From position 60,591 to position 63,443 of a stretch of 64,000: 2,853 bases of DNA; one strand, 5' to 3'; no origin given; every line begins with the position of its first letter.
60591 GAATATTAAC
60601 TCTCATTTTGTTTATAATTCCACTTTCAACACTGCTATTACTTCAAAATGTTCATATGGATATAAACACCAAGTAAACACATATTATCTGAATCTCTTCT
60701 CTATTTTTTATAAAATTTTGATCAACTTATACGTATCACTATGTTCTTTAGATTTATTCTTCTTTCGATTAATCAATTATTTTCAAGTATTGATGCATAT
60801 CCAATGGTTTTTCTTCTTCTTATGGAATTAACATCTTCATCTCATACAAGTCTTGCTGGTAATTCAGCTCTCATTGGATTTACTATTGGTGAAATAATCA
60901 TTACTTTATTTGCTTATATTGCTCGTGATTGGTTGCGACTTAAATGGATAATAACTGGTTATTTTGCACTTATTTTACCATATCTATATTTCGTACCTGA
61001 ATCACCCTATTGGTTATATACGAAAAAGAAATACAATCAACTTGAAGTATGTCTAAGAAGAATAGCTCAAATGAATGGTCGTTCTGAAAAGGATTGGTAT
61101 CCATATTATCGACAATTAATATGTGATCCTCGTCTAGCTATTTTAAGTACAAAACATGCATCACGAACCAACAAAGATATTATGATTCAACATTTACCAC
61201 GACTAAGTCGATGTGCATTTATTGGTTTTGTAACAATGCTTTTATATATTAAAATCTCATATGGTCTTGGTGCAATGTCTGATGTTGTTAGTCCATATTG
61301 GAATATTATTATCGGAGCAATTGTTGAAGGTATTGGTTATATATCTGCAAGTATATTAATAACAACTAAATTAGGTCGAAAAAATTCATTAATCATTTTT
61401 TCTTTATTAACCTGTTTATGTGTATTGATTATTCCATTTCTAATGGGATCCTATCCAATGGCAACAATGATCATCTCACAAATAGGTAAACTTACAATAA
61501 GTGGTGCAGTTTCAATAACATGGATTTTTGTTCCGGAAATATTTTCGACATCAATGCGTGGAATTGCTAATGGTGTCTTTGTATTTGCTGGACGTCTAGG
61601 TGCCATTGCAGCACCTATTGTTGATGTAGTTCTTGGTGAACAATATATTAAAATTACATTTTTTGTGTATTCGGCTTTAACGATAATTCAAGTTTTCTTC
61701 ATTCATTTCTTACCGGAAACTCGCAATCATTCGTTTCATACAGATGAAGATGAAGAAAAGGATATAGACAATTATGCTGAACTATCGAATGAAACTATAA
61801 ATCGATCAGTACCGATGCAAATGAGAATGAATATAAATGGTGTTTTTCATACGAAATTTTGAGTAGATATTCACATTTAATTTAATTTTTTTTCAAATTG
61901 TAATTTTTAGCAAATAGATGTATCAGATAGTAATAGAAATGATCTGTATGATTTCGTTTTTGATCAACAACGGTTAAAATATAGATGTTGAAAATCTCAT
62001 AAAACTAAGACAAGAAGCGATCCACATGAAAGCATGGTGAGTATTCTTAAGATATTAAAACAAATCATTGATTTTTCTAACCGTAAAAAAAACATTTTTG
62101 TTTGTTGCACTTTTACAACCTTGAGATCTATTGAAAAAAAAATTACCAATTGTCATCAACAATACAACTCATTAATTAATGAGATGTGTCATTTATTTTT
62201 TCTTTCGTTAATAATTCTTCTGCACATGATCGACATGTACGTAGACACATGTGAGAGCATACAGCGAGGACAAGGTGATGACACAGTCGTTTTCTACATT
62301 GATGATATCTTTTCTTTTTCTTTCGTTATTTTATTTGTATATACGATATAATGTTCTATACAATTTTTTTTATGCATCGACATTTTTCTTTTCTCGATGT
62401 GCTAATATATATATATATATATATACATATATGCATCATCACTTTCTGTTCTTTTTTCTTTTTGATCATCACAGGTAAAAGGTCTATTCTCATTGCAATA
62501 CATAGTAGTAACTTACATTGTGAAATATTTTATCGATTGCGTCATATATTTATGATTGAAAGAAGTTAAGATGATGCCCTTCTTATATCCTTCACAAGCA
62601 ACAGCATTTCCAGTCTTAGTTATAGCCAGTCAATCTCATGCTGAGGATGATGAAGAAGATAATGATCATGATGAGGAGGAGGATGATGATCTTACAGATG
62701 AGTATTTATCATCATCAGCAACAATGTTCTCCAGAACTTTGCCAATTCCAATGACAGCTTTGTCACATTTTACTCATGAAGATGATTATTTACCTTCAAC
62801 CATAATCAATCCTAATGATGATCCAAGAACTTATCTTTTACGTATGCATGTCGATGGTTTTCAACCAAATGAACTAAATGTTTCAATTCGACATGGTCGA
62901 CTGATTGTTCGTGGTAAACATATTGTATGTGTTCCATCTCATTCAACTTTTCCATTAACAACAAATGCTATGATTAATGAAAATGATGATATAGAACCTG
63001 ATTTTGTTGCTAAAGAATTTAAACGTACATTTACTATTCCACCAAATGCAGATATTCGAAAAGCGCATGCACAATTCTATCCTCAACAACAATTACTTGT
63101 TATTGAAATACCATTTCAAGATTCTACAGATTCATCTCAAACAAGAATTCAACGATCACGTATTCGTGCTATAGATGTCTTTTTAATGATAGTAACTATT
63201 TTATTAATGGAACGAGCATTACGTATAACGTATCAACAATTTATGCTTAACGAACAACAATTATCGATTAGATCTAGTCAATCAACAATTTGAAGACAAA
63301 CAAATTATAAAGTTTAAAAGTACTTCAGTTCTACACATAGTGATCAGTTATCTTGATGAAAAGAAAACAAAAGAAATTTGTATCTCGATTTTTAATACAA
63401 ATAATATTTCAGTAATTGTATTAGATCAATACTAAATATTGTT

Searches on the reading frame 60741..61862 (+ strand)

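Call 23: search_protein_families(library=pfam, proteins=[window:60741-61862:+], max_evalue=0.001)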
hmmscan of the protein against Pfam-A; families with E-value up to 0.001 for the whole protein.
window:60741-61862:+ (373 aa): 2 families
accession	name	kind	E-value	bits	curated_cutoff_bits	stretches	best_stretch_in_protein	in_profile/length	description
PF00083.30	Sugar_tr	-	4.3e-13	49.4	22.3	1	43-332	147-445/452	Sugar (and other) transporter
PF07690.21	MFS_1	-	2.9e-11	43.3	33.4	2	20-292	103-347/347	Major Facilitator Superfamily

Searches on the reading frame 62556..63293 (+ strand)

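Call 23: search_protein_families(library=pfam, proteins=[window:62556-63293:+], max_evalue=0.001)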
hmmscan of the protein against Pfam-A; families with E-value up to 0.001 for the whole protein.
window:62556-63293:+ (245 aa): 1 family
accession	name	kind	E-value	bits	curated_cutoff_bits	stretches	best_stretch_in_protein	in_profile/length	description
PF00011.27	HSP20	-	1e-09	38.8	20.8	1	88-198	4-99/102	Hsp20/alpha crystallin family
